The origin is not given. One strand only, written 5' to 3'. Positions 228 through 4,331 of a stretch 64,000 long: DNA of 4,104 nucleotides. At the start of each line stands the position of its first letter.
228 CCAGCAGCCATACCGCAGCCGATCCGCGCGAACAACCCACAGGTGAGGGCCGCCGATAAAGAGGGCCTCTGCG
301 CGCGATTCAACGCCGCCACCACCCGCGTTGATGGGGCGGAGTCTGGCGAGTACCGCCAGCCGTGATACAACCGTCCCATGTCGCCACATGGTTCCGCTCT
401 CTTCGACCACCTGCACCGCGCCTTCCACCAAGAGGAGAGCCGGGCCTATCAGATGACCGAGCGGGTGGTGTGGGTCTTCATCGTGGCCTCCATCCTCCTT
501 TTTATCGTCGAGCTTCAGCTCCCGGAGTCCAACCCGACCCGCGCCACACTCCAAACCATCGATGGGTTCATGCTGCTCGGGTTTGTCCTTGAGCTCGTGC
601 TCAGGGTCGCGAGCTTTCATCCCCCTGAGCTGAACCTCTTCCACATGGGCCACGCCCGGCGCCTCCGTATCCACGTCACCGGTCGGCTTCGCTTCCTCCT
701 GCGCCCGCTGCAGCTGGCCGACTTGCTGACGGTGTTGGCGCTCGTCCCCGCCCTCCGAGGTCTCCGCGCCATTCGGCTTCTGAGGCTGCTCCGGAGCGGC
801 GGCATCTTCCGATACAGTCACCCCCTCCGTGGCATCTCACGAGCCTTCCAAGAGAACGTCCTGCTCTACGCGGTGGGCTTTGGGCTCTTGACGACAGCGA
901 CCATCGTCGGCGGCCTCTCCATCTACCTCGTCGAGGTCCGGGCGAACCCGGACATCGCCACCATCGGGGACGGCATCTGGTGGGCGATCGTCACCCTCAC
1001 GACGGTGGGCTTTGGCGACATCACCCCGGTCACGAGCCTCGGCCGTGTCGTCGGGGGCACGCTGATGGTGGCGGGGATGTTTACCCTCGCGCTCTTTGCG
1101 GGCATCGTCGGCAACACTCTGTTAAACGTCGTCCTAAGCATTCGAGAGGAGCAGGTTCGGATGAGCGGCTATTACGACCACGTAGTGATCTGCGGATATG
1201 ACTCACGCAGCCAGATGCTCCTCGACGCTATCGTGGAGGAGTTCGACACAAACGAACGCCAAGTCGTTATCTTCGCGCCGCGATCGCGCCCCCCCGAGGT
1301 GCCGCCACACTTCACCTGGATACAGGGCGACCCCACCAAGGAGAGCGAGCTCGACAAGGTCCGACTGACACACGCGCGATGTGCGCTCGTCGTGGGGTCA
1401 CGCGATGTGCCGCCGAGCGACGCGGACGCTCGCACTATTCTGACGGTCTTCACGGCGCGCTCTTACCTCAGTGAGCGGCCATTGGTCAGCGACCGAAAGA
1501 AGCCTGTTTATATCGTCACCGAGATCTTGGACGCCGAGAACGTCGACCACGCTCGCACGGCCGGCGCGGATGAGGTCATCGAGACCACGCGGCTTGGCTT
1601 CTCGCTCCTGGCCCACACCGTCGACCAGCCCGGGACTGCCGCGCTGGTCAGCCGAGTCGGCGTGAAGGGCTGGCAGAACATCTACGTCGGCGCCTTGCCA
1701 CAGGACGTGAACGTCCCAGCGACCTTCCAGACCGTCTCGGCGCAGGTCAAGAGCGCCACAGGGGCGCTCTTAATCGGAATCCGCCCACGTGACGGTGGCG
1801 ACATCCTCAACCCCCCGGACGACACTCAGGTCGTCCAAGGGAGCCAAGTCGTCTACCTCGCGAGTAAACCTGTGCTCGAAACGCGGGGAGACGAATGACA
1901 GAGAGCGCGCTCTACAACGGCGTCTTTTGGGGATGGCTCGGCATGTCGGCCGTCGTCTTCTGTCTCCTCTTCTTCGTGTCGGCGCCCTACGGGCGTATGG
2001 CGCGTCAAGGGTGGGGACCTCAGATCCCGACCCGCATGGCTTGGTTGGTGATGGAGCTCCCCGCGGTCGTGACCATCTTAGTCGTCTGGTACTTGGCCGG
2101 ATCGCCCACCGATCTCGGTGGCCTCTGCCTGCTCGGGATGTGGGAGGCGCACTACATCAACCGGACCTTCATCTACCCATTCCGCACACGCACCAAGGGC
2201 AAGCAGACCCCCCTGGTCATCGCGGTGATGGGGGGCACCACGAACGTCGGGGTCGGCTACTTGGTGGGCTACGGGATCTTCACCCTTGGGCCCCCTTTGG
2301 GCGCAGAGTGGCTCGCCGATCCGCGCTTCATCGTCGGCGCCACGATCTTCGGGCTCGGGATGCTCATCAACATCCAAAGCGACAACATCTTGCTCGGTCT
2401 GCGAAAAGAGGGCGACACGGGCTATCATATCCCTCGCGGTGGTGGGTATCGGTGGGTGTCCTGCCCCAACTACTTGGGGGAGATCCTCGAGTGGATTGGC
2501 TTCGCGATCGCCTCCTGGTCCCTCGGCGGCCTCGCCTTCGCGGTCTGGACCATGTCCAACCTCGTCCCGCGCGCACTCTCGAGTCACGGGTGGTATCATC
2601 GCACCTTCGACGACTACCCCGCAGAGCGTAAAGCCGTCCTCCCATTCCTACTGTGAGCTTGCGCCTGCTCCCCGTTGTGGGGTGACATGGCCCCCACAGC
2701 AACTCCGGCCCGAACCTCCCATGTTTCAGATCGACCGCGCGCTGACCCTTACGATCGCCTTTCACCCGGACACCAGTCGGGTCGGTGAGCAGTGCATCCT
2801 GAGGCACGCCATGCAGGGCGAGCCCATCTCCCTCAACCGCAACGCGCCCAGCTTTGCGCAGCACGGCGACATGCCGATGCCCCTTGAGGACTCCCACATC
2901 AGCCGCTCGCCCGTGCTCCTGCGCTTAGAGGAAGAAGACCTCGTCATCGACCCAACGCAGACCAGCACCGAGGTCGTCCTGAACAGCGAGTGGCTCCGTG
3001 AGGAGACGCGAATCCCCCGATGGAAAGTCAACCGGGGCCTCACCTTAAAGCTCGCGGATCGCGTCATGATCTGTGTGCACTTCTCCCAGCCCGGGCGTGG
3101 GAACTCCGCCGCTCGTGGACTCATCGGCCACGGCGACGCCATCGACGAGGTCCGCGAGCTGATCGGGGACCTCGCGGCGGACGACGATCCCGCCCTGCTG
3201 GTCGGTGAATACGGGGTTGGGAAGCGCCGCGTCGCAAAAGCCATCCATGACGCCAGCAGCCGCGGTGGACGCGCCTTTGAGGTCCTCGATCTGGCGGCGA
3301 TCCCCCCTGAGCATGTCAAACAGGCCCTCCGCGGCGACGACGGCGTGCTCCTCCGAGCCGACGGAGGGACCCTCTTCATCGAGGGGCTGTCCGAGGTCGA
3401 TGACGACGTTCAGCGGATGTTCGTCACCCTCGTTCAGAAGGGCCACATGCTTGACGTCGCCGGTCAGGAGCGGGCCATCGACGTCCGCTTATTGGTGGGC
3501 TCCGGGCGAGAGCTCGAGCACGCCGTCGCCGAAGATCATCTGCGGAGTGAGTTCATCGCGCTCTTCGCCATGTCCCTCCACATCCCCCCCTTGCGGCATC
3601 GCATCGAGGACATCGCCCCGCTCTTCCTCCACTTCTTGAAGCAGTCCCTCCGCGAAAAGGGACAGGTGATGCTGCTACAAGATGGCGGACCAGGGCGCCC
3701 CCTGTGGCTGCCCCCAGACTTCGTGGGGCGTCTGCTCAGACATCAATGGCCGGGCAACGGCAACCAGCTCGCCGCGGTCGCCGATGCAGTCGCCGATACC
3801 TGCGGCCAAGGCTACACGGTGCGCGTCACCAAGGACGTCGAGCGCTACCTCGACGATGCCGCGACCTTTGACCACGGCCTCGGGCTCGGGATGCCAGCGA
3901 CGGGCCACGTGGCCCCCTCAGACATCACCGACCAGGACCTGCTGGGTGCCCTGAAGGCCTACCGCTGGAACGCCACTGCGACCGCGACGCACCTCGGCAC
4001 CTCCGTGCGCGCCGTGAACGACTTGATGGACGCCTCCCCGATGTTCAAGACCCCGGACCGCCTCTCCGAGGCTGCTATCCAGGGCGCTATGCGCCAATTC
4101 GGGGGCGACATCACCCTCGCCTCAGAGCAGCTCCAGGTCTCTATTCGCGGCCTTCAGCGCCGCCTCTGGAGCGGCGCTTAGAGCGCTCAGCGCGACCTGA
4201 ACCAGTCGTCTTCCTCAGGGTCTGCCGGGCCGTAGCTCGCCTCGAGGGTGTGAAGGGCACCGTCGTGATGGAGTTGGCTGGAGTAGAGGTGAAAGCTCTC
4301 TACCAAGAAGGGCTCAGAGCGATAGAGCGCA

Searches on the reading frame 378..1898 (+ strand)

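Call 72: search_protein_families(library=pfam, proteins=[window:378-1898:+], max_evalue=0.0001)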
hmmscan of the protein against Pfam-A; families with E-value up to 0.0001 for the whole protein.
window:378-1898:+ (506 aa): 4 families
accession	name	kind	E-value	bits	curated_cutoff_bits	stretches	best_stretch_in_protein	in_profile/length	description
PF00520.37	Ion_trans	-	1.9e-18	67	25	1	26-248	3-233/241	Ion transport protein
PF07885.22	Ion_trans_2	-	3.1e-13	49.8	22.5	1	172-248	3-77/79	Ion channel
PF22614.2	Slo-like_RCK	-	9.6e-07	28.9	24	1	267-367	4-115/119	Calcium-activated potassium channel slowpoke-like RCK domain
PF02254.24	TrkA_N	-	4e-06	27.6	23.8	1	269-401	1-114/116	TrkA-N domain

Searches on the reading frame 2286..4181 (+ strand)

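Call 72: search_protein_families(library=pfam, proteins=[window:2286-4181:+], max_evalue=0.0001)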
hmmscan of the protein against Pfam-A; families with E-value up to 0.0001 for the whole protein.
window:2286-4181:+ (631 aa): 5 families
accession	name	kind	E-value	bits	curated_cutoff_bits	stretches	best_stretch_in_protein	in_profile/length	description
PF00158.32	Sigma54_activat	-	8.8e-20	71.5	20.2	1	279-423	1-158/168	Sigma-54 interaction domain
PF14532.12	Sigma54_activ_2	-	1.5e-12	48.4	25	1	280-436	1-138/138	Sigma-54 interaction domain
PF02954.25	HTH_8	-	4.1e-06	26.9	22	0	597-627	9-39/42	Bacterial regulatory protein, Fis family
PF07728.20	AAA_5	-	1.6e-05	25.3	22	1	303-396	2-105/139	AAA domain (dynein-related subfamily)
PF25601.1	AAA_lid_14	-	6.9e-05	23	27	0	437-506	1-60/87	AAA+ ATPase lid domain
